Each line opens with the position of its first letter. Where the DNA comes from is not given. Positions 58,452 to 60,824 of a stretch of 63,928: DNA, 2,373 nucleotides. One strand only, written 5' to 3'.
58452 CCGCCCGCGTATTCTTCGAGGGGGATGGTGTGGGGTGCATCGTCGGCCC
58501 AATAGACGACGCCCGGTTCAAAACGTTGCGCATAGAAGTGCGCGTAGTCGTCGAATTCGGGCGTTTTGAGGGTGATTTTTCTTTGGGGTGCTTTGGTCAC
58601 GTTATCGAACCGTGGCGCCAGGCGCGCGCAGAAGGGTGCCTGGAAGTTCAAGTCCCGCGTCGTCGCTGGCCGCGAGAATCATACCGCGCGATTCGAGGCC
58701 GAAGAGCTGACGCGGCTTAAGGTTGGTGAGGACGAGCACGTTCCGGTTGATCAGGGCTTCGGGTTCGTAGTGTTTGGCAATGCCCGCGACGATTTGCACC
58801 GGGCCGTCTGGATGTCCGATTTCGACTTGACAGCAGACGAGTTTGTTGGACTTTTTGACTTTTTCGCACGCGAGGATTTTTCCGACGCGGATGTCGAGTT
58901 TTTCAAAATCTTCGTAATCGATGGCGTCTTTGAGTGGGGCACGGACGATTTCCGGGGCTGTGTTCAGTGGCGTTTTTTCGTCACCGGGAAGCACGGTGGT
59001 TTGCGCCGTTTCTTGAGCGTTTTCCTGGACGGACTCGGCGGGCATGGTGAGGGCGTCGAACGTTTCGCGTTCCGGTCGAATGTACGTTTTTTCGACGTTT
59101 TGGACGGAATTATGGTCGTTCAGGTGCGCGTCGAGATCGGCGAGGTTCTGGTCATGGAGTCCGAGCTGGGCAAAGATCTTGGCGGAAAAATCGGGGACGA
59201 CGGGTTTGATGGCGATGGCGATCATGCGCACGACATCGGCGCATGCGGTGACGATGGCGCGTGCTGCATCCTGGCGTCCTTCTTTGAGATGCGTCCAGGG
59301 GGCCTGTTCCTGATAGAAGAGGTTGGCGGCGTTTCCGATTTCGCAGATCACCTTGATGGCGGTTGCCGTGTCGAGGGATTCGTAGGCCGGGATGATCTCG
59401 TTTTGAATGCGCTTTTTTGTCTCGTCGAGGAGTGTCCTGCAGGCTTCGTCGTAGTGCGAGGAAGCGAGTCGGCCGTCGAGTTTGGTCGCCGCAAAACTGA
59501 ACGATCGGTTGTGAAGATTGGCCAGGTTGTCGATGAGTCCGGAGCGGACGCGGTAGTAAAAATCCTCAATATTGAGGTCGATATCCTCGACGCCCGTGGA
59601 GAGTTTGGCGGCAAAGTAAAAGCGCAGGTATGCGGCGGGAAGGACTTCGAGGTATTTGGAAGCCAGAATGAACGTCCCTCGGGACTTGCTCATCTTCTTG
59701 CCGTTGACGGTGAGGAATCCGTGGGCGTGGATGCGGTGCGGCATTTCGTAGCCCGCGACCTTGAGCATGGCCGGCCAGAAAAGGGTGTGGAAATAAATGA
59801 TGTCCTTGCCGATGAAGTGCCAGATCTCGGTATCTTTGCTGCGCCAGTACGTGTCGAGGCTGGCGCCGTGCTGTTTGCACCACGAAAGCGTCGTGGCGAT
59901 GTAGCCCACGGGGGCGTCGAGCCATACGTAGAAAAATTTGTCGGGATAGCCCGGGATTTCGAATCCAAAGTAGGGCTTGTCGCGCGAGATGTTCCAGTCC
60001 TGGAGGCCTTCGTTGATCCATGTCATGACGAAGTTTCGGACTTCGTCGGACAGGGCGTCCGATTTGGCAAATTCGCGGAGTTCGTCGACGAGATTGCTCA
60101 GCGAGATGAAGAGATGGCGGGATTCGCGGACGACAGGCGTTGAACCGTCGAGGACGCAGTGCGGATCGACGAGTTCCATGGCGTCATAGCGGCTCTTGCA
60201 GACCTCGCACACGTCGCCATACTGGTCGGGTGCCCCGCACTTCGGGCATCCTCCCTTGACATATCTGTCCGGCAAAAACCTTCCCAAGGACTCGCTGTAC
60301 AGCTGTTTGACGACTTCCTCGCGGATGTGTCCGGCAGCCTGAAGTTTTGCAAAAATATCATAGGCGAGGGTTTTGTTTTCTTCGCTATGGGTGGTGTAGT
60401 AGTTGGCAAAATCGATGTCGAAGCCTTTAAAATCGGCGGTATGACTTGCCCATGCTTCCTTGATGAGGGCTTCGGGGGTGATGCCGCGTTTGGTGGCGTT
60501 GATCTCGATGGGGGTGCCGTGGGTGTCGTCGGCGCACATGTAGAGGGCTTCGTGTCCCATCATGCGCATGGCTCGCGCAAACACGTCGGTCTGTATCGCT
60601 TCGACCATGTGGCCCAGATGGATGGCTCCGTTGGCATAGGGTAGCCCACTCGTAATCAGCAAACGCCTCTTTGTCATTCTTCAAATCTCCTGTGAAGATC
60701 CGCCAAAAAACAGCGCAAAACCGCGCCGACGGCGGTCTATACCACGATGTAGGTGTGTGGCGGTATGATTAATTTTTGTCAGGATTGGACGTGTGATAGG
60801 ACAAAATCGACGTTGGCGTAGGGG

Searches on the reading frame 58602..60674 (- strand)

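Call 70: search_protein_families(library=pfam, proteins=[window:58602-60674:-], max_evalue=0.00001)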
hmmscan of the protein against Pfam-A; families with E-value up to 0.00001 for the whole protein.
window:58602-60674:- (690 aa): 6 families
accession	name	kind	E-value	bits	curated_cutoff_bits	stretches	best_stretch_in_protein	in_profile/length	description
PF09334.17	tRNA-synt_1g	-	2.2e-140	468.3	20.1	1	6-391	2-390/391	tRNA synthetases class I (M)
PF01588.26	tRNA_bind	-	1.2e-23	83.4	27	1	595-671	1-76/96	Putative tRNA binding domain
PF00133.28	tRNA-synt_1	-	6.6e-21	75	22.7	1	4-247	24-250/414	tRNA synthetases class I (I, L, M and V)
PF19303.5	Anticodon_3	-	1.1e-09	38.8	23.5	1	408-513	7-110/152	Anticodon binding domain of methionyl tRNA ligase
PF01921.24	tRNA-synt_1f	-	9.9e-09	35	27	0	305-365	260-320/360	tRNA synthetases class I (K)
PF01406.26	tRNA-synt_1e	-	2.1e-08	34.3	27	0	290-356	215-282/301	tRNA synthetases class I (C) catalytic domain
